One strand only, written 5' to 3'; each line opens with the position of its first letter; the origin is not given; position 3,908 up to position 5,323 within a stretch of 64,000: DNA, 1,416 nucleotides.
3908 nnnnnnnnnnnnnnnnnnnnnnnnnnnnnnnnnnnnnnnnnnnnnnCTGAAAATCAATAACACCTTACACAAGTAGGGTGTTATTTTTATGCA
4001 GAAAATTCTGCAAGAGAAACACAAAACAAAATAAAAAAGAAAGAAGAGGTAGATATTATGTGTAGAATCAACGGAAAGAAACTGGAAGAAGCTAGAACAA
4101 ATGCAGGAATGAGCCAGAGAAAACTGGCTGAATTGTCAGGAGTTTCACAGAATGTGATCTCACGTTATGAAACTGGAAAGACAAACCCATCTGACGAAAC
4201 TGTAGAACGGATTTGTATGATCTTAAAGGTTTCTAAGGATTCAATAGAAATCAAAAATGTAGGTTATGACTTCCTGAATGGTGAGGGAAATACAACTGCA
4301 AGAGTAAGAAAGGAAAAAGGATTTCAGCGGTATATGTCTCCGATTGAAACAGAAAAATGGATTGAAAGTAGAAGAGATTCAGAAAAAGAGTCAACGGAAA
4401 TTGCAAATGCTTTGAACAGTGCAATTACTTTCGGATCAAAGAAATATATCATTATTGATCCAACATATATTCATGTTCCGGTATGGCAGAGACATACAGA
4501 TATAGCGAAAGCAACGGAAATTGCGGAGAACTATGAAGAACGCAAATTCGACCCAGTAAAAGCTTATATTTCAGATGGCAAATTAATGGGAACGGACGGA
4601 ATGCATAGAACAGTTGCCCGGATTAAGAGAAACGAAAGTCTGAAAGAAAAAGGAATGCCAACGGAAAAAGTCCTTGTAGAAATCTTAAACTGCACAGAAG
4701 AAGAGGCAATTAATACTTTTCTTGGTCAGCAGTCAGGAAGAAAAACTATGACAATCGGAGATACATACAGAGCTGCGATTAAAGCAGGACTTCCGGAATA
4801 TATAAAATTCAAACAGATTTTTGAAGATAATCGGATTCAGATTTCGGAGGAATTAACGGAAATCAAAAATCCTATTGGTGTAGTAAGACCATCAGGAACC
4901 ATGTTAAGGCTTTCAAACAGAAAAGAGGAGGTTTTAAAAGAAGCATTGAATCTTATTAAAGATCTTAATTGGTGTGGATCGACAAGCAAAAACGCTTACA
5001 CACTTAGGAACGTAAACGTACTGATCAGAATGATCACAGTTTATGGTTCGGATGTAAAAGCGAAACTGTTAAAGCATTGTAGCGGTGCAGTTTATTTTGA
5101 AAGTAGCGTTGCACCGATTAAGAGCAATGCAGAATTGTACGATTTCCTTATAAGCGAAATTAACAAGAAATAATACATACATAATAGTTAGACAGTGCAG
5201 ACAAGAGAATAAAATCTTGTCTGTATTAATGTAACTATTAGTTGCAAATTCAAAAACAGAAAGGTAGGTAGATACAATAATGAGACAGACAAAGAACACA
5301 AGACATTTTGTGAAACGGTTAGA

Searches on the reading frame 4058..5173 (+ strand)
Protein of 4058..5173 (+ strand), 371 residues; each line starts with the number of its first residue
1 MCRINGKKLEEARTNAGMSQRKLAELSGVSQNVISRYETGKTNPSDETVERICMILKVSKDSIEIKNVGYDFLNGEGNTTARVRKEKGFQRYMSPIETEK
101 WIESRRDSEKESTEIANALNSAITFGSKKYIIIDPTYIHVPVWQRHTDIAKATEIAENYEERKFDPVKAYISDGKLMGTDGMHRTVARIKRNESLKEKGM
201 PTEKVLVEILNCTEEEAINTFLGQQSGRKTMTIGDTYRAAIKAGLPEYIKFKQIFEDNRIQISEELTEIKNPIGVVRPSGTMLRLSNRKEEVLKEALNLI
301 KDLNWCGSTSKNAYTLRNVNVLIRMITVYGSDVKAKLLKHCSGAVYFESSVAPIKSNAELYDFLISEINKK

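Call 90: search_protein_families(library=pfam, proteins=[window:4058-5173:+], max_evalue=0.001)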
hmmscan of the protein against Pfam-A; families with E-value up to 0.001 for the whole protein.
window:4058-5173:+ (371 aa): 6 families
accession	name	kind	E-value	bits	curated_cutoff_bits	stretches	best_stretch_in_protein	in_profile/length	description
PF01381.28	HTH_3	-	1.6e-16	60.5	23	1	9-61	1-53/55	Helix-turn-helix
PF13560.12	HTH_31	-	5.1e-13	49.6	27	1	7-61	4-59/64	Helix-turn-helix domain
PF12844.13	HTH_19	-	8.4e-10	38.9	30.2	1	6-61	1-56/64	Helix-turn-helix domain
PF20188.4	DUF6551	-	1.3e-08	35.1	26.8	1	142-335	5-189/242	Family of unknown function (DUF6551)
PF13443.12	HTH_26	-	5.7e-07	30.1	22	1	9-59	2-53/63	Cro/C1-type HTH DNA-binding domain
PF15731.11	MqsA_antitoxin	-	3.8e-05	24.3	30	1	5-52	70-117/131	Antitoxin component of bacterial toxin-antitoxin system, MqsA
